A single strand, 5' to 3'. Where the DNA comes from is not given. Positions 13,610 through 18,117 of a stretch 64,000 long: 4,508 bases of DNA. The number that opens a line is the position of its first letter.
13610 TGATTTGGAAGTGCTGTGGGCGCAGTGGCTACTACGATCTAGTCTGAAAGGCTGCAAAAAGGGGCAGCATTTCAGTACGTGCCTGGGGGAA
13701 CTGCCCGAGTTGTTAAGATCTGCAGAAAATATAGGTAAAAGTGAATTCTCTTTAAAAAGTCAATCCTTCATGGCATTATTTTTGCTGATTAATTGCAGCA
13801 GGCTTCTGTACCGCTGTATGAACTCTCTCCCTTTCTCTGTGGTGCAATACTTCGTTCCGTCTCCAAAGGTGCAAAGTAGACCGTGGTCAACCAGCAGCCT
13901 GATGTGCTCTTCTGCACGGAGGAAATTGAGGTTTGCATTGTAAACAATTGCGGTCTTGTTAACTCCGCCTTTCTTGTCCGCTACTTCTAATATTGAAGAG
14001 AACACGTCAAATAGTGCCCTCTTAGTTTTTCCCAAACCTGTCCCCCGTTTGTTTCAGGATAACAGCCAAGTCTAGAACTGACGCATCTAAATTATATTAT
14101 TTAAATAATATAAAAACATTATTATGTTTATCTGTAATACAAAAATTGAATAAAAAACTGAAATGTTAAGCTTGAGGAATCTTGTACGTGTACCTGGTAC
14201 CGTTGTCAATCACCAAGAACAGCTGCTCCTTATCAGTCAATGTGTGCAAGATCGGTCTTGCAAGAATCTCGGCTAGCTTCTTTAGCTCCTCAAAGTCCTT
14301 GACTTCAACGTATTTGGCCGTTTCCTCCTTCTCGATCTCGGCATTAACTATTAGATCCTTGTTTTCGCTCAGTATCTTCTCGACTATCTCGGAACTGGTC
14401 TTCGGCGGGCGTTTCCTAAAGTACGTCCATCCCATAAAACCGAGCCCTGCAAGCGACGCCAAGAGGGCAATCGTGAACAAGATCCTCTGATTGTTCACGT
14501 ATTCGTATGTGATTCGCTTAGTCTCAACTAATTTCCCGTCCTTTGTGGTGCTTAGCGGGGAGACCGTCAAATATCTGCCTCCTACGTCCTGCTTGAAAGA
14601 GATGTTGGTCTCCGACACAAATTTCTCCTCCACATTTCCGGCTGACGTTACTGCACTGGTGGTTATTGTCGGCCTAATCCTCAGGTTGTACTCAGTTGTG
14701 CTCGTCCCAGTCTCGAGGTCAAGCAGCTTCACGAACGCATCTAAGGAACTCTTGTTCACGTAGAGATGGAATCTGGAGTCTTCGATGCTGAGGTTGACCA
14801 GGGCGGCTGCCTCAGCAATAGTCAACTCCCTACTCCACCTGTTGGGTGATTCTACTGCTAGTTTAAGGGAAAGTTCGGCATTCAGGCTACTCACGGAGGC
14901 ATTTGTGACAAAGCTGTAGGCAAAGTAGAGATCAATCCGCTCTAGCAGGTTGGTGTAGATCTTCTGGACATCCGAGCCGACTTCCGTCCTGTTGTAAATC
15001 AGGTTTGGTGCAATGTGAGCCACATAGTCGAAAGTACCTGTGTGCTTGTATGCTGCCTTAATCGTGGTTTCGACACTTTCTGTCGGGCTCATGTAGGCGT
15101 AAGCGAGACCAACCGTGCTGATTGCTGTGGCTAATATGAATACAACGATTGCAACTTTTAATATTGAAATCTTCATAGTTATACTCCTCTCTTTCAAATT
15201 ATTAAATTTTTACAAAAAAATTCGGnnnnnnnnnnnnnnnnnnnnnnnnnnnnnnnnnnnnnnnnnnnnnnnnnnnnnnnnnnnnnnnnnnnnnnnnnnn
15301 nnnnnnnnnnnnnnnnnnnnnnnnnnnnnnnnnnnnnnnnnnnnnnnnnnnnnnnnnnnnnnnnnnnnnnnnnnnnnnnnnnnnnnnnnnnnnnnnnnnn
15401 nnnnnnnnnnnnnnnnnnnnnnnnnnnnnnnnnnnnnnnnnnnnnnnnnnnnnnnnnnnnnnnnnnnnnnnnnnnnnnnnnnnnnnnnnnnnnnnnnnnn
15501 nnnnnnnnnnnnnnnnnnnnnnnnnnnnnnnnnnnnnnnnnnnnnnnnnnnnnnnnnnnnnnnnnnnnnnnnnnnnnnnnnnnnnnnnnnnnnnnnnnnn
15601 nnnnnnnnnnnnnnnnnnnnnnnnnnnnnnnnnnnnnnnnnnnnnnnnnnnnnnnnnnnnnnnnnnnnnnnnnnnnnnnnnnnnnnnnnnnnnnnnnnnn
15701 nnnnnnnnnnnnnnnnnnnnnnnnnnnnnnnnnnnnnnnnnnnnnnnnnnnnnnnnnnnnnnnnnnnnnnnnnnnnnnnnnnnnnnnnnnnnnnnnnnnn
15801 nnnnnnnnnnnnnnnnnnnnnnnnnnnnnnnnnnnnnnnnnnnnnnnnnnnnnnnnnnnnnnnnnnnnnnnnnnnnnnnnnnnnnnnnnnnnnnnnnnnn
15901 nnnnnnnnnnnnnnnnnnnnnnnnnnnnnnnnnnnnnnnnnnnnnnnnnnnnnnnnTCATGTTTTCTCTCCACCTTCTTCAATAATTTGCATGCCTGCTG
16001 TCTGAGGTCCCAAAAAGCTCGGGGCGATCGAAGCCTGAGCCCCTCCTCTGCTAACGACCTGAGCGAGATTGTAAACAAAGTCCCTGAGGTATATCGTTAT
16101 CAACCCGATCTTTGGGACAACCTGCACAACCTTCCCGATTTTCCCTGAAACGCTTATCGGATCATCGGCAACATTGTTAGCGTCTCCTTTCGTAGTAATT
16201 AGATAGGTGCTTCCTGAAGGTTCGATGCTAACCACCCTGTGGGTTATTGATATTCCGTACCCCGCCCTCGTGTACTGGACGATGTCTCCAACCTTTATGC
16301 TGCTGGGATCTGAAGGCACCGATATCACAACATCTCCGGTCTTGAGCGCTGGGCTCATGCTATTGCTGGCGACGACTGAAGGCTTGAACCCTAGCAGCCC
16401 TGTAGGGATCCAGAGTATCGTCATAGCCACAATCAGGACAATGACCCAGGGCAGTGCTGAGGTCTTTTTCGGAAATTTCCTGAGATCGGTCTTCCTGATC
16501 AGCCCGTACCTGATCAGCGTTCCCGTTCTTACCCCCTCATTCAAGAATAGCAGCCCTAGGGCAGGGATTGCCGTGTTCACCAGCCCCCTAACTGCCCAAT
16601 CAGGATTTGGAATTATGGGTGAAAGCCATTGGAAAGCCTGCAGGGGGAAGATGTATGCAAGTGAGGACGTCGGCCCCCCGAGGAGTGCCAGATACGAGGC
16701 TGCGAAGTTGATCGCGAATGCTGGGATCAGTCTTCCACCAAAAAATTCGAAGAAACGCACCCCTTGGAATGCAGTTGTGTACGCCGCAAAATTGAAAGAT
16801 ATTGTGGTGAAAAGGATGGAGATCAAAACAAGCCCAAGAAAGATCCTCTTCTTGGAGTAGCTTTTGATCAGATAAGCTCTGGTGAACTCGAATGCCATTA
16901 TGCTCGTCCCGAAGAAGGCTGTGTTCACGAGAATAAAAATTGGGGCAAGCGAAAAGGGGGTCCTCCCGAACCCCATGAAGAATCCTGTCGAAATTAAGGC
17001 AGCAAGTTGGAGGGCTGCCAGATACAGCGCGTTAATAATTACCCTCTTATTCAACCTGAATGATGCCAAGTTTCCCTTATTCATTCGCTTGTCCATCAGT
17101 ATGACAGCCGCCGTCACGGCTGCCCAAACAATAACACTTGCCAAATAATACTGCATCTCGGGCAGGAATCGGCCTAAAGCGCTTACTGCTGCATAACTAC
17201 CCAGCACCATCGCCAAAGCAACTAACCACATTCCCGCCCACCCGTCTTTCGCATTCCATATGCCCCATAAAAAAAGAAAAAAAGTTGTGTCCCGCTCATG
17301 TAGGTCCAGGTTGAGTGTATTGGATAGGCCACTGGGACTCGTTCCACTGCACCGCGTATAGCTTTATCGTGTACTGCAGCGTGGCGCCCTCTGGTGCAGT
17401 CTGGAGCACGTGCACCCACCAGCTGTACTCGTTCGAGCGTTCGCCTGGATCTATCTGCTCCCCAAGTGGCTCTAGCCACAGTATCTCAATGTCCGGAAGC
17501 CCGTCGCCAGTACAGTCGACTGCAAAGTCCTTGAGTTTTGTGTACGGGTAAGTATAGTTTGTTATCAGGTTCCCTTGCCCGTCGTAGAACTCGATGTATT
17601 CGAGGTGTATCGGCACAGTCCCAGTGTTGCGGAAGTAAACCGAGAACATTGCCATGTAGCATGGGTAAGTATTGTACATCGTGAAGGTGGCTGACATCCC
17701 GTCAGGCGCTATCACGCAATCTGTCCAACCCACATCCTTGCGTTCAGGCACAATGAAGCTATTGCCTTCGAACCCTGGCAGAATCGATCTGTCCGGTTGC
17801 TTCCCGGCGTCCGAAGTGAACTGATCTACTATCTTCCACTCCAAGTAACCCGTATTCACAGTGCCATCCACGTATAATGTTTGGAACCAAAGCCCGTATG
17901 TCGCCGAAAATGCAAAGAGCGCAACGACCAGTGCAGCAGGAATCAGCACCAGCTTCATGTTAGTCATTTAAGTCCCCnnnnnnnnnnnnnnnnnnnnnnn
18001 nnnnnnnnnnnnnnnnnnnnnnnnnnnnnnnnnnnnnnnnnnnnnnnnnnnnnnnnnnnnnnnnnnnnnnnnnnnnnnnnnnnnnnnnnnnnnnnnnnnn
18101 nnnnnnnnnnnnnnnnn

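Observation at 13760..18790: TasA/camelysin-like triple-paralog operon with SipW-type signal peptidase: candidate archaeal bundling-pilus / biofilm-fibre system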

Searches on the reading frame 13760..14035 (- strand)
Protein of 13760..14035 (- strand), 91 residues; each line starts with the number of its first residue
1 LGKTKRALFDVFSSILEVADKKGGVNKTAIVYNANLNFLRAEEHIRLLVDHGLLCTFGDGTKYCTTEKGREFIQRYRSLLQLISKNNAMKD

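Call 3: search_protein_families(library=pfam, proteins=[window:13760-14035:-], max_evalue=1)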
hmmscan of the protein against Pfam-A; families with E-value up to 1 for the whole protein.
window:13760-14035:- (91 aa): 4 families
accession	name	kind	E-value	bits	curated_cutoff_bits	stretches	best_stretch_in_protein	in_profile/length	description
PF14947.12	HTH_45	-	1.5e-17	63.8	25.5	1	5-82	1-75/77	Winged helix-turn-helix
PF14277.12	DUF4364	-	0.045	14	26.9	1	30-81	25-78/162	Domain of unknown function (DUF4364)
PF24744.1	CARF-assoc_HTH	-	0.052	14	27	1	30-59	10-38/55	CARF-associated HTH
PF13614.12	AAA_31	-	0.13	12.6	27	1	15-51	3-38/177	AAA domain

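Call 4: search_protein_families(library=ncbifam, proteins=[window:13760-14035:-], max_evalue=1)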
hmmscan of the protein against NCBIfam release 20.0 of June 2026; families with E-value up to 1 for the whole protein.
window:13760-14035:- (91 aa): 1 family
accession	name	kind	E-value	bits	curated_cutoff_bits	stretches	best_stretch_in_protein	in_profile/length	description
NF053610.1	Sso10a_fam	subfamily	1.6e-18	66.5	60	1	8-73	3-64/64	Sso10a family chromatin protein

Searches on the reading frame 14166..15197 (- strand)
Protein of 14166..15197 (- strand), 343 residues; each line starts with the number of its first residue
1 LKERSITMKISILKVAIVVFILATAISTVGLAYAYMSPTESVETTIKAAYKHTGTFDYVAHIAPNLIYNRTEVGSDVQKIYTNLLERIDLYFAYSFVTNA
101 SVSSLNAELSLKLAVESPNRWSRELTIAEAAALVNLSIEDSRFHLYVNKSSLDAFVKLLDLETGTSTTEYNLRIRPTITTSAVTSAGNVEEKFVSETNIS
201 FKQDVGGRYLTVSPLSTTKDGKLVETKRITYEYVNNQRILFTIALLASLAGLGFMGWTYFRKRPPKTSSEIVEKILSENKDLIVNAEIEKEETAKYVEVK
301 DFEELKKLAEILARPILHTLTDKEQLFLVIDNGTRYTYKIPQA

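Call 3: search_protein_families(library=pfam, proteins=[window:14166-15197:-], max_evalue=1)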
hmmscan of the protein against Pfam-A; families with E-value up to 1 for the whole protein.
window:14166-15197:- (343 aa): 3 families
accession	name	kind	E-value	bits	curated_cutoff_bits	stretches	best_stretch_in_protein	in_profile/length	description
PF17231.7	DUF5305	-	5e-13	49.4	29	1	146-338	26-217/217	Family of unknown function (DUF5305)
PF23728.1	Tubby_C_like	-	0.041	14.2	24.4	1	72-119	23-68/172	Tubby C-terminal like domain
PF14155.11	DUF4307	-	0.45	10.8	27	0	237-294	2-60/111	Domain of unknown function (DUF4307)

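Call 4: search_protein_families(library=ncbifam, proteins=[window:14166-15197:-], max_evalue=1)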
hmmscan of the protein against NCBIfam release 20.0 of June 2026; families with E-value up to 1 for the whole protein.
window:14166-15197:- (343 aa): 0 families

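Call 66: search_protein_families(library=phrogs, proteins=[window:14166-15197:-], max_evalue=0.01)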
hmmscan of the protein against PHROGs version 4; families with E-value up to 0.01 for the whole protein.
window:14166-15197:- (343 aa): 0 families

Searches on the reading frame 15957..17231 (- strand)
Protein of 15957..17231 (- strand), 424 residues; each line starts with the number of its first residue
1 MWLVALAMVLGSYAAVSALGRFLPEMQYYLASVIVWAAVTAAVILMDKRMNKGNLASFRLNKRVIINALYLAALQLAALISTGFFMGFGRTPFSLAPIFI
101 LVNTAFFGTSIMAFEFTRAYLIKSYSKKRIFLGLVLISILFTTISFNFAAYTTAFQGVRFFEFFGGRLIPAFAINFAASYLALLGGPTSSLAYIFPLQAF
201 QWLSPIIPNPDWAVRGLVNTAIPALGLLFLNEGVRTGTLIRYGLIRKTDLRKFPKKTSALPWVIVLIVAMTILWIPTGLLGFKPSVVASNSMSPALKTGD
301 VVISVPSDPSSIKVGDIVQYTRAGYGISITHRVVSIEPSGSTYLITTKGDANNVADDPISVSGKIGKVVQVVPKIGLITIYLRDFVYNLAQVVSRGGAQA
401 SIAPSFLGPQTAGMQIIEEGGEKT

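Call 3: search_protein_families(library=pfam, proteins=[window:15957-17231:-], max_evalue=1)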
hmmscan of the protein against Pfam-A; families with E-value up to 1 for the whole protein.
window:15957-17231:- (424 aa): 1 family
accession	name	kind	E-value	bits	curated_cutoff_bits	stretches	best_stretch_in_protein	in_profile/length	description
PF10502.14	Peptidase_S26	-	0.0012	19.2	22.9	1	262-334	4-78/168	Signal peptidase, peptidase S26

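Call 4: search_protein_families(library=ncbifam, proteins=[window:15957-17231:-], max_evalue=1)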
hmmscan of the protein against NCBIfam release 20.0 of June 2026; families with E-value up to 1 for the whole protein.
window:15957-17231:- (424 aa): 3 families
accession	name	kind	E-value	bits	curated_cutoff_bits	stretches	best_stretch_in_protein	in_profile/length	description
TIGR02228.1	sigpep_I_arch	equivalog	1.3e-24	86.9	51.85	1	260-380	6-131/158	signal peptidase I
NF046067.1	SigPepSipWBacil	equivalog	2.4e-13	50.1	190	1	277-365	33-121/189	signal peptidase I SipW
TIGR02227.1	sigpep_I_bact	equivalog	2.4e-05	24.3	47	1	264-336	2-77/162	signal peptidase I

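Call 33: search_solved_structures(query=window:15957-17231:-, max_evalue=1, show_alignments=2)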
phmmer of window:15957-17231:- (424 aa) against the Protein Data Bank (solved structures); distinct sequences matched with E-value up to 1: 4.
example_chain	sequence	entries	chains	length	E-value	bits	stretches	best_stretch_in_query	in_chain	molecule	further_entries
7p2q_A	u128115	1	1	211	1.6e-08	37.1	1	248-386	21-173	Signal peptidase complex catalytic subunit SEC11C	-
7p2p_A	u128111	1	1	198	2.6e-08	36.4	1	283-386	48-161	Signal peptidase complex catalytic subunit SEC11A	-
9rjb_A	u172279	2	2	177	5.1e-08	35.4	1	283-386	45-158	Signal peptidase complex catalytic subunit SEC11A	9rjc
6o38_G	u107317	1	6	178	0.46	12.5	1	293-342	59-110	Type II secretion chaperone CpaB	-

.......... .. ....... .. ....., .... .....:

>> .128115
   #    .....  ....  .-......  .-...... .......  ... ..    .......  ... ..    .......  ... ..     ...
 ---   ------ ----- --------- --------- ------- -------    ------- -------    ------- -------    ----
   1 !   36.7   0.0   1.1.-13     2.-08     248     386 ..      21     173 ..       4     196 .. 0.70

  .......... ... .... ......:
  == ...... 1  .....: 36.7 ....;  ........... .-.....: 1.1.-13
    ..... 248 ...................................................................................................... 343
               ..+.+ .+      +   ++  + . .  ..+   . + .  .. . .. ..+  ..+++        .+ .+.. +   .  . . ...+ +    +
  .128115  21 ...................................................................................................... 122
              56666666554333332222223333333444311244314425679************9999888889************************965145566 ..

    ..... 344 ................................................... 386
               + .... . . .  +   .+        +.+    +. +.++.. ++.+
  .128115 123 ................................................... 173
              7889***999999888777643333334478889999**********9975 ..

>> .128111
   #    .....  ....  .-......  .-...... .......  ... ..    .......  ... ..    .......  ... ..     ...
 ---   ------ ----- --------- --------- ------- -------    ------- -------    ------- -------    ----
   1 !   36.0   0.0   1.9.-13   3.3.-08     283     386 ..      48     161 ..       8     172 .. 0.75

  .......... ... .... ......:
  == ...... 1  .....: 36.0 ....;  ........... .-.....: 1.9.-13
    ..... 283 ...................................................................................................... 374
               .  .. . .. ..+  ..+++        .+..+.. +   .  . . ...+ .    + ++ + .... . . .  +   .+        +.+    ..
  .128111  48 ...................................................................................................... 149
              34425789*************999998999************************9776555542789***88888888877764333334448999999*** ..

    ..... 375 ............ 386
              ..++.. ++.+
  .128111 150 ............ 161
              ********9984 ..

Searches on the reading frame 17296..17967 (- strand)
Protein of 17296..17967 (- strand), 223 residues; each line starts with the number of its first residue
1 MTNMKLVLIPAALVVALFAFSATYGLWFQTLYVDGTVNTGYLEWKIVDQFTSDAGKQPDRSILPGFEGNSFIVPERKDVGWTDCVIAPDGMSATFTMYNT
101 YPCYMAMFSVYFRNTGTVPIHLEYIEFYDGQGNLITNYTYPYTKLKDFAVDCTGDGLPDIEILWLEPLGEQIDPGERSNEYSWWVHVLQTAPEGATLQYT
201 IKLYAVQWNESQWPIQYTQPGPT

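Call 3: search_protein_families(library=pfam, proteins=[window:17296-17967:-], max_evalue=1)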
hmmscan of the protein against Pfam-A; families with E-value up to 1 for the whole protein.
window:17296-17967:- (223 aa): 2 families
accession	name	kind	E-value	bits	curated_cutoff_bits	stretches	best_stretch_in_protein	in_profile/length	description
PF04066.18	MrpF_PhaF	-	0.13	13.1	23.3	0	7-23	29-45/53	Multiple resistance and pH regulation protein F (MrpF / PhaF)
PF11322.13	DUF3124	-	0.21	12.2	27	1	112-148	29-66/123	Protein of unknown function (DUF3124)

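Call 4: search_protein_families(library=ncbifam, proteins=[window:17296-17967:-], max_evalue=1)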
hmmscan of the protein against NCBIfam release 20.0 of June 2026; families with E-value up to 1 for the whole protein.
window:17296-17967:- (223 aa): 1 family
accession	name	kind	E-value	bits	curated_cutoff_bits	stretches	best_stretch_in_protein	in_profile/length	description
NF033151.0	AAC_6p_A10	exception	0.042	13.8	400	1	116-152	65-99/178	AAC(6')-I family aminoglycoside 6'-N-acetyltransferase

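Call 66: search_protein_families(library=phrogs, proteins=[window:17296-17967:-], max_evalue=0.01)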
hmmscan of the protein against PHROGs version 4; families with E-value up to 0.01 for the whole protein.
window:17296-17967:- (223 aa): 0 families

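Call 73: search_solved_structures(query=window:17296-17967:-, max_evalue=10)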
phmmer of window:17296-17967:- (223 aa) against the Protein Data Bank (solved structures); distinct sequences matched with E-value up to 10: 2.
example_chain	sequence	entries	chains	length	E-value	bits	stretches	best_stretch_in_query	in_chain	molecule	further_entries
1nys_B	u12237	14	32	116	0.38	13.4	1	76-106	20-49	Inhibin beta A chain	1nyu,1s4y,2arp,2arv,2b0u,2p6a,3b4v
5hly_A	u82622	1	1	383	2.3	10.9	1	76-96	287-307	Inhibin beta A chain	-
